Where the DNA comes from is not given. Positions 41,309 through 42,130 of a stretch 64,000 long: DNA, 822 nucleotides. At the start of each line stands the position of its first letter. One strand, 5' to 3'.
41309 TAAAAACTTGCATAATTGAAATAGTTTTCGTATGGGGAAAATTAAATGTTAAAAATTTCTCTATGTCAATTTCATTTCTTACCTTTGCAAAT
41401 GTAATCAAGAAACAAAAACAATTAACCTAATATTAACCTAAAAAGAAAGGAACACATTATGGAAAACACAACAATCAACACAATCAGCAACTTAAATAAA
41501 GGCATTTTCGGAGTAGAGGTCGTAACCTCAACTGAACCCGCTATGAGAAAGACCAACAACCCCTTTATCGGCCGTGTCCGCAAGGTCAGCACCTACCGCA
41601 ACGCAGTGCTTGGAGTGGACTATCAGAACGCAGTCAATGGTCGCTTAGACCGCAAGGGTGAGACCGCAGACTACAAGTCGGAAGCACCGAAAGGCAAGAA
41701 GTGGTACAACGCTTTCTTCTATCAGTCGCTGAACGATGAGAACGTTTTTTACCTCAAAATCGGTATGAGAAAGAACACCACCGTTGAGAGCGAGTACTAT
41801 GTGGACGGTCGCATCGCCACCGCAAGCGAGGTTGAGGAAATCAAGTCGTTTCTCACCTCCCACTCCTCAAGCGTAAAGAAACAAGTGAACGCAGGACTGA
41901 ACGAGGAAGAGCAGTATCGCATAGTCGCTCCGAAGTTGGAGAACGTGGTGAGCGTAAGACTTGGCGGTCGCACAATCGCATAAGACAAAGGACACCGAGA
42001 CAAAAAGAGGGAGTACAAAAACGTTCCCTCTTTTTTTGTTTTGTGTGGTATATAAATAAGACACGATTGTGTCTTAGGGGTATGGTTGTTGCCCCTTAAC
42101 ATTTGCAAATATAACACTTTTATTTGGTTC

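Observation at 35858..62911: Strong Shine-Dalgarno sequences on an array of about 65 promoter-equipped small genes: a likely host-takeover or anti-defence island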

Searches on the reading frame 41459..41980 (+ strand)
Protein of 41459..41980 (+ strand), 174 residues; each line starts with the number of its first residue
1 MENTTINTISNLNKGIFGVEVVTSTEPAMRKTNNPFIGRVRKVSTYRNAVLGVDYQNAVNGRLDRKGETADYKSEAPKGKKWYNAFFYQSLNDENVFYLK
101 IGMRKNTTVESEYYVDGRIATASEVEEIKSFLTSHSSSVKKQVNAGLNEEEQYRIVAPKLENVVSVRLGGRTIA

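Call 79: find_related_loci(query=A1, collection=viral_contigs, flank=2500)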
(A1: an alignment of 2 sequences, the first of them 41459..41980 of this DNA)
Query A1 (174 aa) in viral_contigs; peptide patterns used: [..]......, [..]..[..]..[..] (x = any residue, [..] = any of these).
108 stretches matched a pattern; 1 encode a relative of the query (tblastn E <= 1e-3); 1 distinct loci.
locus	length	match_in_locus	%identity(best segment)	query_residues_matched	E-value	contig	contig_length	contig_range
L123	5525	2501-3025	49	1-174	1e-49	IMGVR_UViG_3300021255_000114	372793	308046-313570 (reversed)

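Call 80: find_homologous_proteins(query=window:41459-41980:+, max_evalue=0.00001)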
Query window:41459-41980:+ (174 aa): 47 proteins with E <= 0.00001 among 95 candidates.
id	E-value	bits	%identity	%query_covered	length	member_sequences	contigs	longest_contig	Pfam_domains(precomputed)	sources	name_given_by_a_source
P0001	4.0e-100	350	94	100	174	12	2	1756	-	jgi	jgi:hypothetical protein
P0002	1.7e-84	299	79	99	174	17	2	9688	-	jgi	jgi:hypothetical protein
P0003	1.2e-81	290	77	99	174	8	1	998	-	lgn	-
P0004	4.2e-78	279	75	99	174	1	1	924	-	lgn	-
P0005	3.0e-71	256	70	97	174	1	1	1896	-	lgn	-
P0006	3.3e-67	243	66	97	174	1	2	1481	-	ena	-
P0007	1.4e-66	241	67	100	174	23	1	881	-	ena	-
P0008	3.3e-65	237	65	99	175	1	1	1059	-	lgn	-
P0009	3.7e-64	233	65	95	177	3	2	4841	-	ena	-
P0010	4.6e-64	233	63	100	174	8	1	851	-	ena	-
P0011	4.8e-64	233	63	98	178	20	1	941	-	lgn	-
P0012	6.0e-64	233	65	97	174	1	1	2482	-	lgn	-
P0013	6.8e-64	233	62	99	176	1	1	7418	-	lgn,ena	-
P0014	9.3e-64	232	65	95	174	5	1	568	-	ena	-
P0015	1.3e-63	232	61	98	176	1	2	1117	-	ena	-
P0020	3.8e-62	227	64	93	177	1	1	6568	-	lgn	-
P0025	3.6e-61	224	64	97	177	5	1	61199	-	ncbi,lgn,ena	-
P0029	3.6e-60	220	59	99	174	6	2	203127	-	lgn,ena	-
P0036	7.9e-58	213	57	99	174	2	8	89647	-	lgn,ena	-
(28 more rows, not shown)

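Call 81: find_encoding_contigs(protein=P0002, flank=5000, max_places=1)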
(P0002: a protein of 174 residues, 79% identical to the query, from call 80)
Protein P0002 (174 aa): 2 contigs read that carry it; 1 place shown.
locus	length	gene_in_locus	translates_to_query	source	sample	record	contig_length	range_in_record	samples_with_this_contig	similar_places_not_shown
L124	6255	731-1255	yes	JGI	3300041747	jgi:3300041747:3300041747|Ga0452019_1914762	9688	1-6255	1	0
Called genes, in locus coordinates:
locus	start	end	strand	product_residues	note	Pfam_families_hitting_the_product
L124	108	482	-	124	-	-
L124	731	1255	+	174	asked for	-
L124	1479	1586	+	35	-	-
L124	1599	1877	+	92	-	-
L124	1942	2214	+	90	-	-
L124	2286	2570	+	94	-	-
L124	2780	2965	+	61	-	-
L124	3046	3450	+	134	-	-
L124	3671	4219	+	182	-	-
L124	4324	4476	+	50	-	-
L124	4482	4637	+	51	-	-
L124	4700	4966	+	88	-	-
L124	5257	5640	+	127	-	-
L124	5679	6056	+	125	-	-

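Call 82: find_encoding_contigs(protein=P0025, flank=5000, max_places=1)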
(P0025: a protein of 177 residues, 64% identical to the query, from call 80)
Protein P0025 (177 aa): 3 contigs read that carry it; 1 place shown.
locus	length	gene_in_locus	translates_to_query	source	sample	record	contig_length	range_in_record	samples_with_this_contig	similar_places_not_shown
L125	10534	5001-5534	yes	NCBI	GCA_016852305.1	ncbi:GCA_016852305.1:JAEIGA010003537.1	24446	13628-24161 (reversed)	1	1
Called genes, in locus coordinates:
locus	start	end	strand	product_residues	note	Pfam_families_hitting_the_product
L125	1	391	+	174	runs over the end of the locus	-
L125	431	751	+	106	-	-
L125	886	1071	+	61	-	-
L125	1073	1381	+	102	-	-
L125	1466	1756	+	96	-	-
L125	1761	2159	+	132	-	-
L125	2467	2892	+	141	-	-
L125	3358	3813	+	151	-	-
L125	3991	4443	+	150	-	-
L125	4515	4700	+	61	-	-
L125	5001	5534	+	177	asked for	-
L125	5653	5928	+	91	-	-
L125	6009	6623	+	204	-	-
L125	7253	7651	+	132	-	-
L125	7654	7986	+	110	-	-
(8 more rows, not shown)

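Call 83: find_encoding_contigs(protein=P0029, flank=5000, max_places=1)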
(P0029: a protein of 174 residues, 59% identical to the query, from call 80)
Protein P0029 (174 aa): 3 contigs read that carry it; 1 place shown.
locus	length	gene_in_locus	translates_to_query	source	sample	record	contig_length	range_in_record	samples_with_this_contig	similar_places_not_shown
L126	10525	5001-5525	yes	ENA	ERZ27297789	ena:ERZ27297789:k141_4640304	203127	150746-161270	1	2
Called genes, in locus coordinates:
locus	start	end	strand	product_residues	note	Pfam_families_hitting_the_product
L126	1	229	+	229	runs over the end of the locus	-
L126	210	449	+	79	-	-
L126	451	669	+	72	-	-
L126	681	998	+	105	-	-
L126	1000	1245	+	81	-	-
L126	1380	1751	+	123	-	PF26991:DUF8317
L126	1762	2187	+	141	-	-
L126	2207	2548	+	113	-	-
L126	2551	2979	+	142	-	-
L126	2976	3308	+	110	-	-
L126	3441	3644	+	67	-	-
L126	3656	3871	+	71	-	-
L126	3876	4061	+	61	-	-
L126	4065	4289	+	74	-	-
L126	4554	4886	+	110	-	-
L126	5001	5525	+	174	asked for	-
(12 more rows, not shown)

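Call 84: find_encoding_contigs(protein=P0036, flank=5000, max_places=1)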
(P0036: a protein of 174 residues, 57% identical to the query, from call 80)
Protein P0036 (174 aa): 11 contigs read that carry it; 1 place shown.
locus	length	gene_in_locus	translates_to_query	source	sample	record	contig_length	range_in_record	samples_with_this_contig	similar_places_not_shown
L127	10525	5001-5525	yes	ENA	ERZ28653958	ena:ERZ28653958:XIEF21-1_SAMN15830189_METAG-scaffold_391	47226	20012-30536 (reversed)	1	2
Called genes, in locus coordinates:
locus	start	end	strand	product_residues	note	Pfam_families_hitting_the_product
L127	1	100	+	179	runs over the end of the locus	-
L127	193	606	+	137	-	-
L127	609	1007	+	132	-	-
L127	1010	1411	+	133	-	-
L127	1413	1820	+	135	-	-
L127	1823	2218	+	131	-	-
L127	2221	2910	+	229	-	-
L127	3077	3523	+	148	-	-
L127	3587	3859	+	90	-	-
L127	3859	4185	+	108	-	-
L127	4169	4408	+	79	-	-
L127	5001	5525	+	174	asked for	-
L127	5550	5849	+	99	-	-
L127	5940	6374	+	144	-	-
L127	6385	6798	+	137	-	-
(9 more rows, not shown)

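Call 86: find_encoding_contigs(protein=P0001, flank=3000, max_places=1)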
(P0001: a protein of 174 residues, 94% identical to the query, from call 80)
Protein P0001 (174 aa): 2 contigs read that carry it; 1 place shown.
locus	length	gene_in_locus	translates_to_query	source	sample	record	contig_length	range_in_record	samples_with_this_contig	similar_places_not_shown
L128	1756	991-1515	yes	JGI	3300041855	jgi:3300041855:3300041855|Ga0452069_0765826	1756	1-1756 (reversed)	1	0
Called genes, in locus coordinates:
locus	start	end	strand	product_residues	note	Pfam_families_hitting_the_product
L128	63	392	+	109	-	-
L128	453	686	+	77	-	-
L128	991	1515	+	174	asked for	-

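Call 87: find_encoding_contigs(protein=P0005, flank=3000, max_places=1)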
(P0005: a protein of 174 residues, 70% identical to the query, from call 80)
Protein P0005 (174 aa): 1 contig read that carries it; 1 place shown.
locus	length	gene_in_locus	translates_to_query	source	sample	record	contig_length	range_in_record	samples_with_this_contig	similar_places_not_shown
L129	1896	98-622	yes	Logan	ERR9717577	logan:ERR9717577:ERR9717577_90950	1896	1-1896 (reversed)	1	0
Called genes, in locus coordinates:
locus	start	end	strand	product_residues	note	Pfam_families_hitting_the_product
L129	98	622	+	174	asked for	-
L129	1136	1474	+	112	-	-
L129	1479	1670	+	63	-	-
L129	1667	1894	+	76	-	?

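Call 88: find_encoding_contigs(protein=P0009, flank=5000, max_places=1)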
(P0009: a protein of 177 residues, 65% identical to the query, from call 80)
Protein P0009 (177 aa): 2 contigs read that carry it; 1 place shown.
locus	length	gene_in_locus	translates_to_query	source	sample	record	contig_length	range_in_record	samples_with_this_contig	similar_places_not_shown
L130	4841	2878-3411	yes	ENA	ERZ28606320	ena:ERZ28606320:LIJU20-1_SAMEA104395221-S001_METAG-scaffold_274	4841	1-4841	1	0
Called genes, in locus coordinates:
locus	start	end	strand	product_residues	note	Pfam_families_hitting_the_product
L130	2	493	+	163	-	?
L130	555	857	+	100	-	-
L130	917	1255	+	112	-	-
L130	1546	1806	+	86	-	-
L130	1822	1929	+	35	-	-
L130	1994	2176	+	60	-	-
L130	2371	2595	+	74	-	-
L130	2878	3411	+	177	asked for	-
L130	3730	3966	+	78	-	-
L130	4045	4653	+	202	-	-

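Call 89: find_encoding_contigs(protein=P0020, flank=6000, max_places=1)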
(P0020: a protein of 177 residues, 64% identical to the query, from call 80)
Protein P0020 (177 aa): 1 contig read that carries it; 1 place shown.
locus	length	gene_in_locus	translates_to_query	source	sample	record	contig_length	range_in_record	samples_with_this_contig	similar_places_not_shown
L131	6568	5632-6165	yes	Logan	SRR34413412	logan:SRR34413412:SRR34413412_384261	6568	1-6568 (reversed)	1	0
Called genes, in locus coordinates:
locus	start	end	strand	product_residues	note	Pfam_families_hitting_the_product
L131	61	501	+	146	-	-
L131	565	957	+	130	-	-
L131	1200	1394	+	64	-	-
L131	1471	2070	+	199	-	-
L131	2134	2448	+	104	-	-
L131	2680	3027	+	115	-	-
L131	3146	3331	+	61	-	-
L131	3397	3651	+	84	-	-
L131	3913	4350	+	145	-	-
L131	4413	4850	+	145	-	-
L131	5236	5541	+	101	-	-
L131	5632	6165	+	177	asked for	-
